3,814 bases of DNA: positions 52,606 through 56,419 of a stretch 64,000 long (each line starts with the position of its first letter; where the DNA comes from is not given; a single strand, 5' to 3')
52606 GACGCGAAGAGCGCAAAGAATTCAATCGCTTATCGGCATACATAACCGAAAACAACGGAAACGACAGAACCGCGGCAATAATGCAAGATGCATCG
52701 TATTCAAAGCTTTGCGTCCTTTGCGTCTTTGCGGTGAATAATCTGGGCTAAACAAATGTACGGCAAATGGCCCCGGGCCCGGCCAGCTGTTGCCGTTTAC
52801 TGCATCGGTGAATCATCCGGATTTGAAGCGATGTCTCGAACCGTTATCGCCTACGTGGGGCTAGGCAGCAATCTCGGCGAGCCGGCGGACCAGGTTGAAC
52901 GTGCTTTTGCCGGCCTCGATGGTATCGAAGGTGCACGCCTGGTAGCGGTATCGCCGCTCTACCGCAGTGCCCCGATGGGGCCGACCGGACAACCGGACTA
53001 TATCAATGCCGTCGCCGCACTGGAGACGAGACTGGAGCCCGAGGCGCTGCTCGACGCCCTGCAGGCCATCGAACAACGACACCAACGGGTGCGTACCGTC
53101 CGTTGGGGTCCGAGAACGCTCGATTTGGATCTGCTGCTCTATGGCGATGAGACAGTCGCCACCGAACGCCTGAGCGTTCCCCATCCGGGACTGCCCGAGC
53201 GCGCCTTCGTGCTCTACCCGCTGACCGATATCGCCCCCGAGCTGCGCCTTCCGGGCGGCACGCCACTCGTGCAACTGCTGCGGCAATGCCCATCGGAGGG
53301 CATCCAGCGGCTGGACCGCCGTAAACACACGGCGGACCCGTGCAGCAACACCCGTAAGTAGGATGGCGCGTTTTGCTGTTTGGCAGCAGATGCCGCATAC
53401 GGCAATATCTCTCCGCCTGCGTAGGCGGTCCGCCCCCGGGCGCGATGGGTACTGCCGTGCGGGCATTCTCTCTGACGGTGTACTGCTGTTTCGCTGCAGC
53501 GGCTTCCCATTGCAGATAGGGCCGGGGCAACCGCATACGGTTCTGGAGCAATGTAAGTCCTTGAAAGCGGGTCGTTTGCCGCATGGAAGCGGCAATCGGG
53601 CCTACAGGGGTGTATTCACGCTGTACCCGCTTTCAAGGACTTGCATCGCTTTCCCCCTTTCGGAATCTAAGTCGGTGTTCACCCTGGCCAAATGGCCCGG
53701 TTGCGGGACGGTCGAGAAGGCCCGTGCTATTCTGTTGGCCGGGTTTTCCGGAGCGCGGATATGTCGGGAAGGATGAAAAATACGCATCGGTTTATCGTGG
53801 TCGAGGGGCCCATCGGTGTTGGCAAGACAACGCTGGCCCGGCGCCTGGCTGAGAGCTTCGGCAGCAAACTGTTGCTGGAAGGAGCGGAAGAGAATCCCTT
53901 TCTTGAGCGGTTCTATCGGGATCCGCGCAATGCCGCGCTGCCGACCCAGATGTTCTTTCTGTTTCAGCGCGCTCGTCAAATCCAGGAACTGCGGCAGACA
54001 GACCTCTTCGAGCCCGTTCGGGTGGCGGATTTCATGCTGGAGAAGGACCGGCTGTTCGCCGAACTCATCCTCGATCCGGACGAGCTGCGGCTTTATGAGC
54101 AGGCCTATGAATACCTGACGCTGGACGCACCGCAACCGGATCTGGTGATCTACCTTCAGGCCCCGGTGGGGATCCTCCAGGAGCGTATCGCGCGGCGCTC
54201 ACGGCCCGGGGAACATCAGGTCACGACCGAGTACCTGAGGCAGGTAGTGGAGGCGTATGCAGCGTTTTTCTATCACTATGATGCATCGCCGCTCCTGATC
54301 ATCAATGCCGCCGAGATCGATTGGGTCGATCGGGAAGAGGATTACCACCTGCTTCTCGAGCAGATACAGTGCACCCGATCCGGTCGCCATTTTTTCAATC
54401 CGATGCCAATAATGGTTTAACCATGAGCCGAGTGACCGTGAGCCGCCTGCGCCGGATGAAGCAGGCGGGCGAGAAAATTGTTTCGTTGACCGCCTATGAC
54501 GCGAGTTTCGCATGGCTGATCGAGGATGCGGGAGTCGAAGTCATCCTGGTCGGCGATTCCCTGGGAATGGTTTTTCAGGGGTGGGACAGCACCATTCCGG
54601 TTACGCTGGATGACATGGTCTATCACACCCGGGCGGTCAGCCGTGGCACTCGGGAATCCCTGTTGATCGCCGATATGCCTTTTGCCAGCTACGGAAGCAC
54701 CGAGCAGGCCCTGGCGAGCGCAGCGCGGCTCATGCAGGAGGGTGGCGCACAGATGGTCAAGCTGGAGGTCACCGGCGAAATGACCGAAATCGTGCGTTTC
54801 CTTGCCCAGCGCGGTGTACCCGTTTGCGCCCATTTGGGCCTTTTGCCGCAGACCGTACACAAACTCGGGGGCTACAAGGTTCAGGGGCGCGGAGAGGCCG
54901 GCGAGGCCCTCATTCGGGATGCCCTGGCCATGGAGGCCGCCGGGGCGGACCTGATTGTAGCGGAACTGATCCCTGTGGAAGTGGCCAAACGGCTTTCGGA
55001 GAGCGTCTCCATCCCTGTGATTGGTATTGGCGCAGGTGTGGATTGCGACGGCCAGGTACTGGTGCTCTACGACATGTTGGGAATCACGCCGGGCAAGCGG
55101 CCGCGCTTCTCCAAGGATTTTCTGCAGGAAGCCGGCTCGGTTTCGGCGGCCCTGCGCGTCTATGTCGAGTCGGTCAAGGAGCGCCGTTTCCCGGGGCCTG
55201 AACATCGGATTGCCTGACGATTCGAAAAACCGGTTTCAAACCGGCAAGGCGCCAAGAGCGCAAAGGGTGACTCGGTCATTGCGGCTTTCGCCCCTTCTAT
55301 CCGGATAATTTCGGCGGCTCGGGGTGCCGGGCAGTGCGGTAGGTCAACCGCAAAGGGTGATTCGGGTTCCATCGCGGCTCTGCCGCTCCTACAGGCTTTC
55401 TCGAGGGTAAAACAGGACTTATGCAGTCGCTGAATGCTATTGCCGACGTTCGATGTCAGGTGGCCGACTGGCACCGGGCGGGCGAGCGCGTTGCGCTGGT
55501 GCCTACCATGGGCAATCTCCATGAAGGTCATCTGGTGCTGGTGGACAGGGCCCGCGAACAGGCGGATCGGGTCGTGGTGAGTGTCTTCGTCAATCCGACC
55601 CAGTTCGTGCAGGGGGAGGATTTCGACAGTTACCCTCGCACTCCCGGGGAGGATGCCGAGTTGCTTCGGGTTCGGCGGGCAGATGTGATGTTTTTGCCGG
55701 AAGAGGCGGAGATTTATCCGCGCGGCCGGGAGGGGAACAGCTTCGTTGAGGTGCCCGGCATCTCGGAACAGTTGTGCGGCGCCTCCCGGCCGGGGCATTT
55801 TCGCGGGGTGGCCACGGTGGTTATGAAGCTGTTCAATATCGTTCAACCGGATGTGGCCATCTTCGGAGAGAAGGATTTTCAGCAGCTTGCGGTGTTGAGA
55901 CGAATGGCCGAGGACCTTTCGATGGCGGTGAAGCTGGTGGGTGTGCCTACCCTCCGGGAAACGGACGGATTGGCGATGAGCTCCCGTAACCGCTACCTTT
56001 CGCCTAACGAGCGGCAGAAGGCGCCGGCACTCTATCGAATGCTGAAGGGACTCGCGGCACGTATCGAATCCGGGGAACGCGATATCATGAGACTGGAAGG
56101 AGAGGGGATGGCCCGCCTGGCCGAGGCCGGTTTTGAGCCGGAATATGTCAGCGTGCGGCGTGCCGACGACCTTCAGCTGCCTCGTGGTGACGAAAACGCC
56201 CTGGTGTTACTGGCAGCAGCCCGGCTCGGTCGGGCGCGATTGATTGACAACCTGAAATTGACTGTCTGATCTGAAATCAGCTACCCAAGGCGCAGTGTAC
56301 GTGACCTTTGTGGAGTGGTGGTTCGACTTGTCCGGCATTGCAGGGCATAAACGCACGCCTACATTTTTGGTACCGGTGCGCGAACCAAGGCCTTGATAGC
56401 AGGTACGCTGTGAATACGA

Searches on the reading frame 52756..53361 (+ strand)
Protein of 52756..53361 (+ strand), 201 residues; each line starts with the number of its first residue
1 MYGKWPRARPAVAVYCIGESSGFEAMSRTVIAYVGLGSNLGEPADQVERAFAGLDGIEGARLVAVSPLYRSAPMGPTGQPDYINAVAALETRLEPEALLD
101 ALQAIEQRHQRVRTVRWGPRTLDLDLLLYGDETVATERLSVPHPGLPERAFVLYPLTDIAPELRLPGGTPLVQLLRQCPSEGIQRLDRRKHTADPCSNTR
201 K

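Call 60: search_protein_families(library=pfam, proteins=[window:52756-53361:+])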
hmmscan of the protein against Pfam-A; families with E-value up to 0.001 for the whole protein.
window:52756-53361:+ (201 aa): 1 family
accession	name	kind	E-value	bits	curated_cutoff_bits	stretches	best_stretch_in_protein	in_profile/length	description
PF01288.25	HPPK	-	5.7e-40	136.8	25.7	1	33-161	1-116/116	7,8-dihydro-6-hydroxymethylpterin-pyrophosphokinase (HPPK)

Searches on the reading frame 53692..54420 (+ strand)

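Call 60: search_protein_families(library=pfam, proteins=[window:53692-54420:+])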
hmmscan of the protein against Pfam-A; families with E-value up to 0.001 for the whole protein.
window:53692-54420:+ (242 aa): 11 families
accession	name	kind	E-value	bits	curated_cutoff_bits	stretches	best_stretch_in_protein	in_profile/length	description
PF01712.25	dNK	-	1.8e-36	126.3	27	1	35-225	1-198/203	Deoxynucleoside kinase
PF13671.12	AAA_33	-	2.3e-07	31.7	27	0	35-61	2-28/143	AAA domain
PF13238.12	AAA_18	-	5.7e-07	30.5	29.4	1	35-171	1-113/128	AAA domain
PF13191.12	AAA_16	-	1.1e-05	26.4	32.6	1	30-117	22-104/167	AAA ATPase domain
PF02223.23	Thymidylate_kin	-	1.3e-05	25.4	27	0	143-196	111-165/185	Thymidylate kinase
PF13521.12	AAA_28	-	6.1e-05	23.7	27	1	35-93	2-58/164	AAA domain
PF13401.12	AAA_22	-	6.6e-05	23.7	27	1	31-59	4-32/130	AAA domain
PF05729.18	NACHT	-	0.00018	21.8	26.7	1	33-110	1-72/167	NACHT domain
PF20720.3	nSTAND3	-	0.00031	20.9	27.2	1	28-56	13-41/155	Novel STAND NTPase 3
PF13207.12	AAA_17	-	0.00042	21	27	0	39-61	2-24/136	AAA domain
PF02367.23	TsaE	-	0.00051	20.4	26.6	1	26-58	15-47/128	Threonylcarbamoyl adenosine biosynthesis protein TsaE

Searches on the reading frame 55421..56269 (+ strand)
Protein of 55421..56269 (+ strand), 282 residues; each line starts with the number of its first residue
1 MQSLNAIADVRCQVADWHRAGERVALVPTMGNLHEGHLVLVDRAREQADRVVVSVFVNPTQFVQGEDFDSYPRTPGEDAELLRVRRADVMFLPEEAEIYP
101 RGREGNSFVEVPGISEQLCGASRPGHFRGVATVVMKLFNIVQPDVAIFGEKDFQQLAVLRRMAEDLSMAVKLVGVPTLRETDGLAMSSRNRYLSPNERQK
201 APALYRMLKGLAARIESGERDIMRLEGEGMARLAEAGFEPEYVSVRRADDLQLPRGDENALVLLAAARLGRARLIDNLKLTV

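Call 60: search_protein_families(library=pfam, proteins=[window:55421-56269:+])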
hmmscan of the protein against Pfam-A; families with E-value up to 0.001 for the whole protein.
window:55421-56269:+ (282 aa): 1 family
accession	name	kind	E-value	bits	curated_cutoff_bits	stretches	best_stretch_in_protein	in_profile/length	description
PF02569.21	Pantoate_ligase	-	8.7e-104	346.8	20.7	1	4-278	3-267/268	Pantoate-beta-alanine ligase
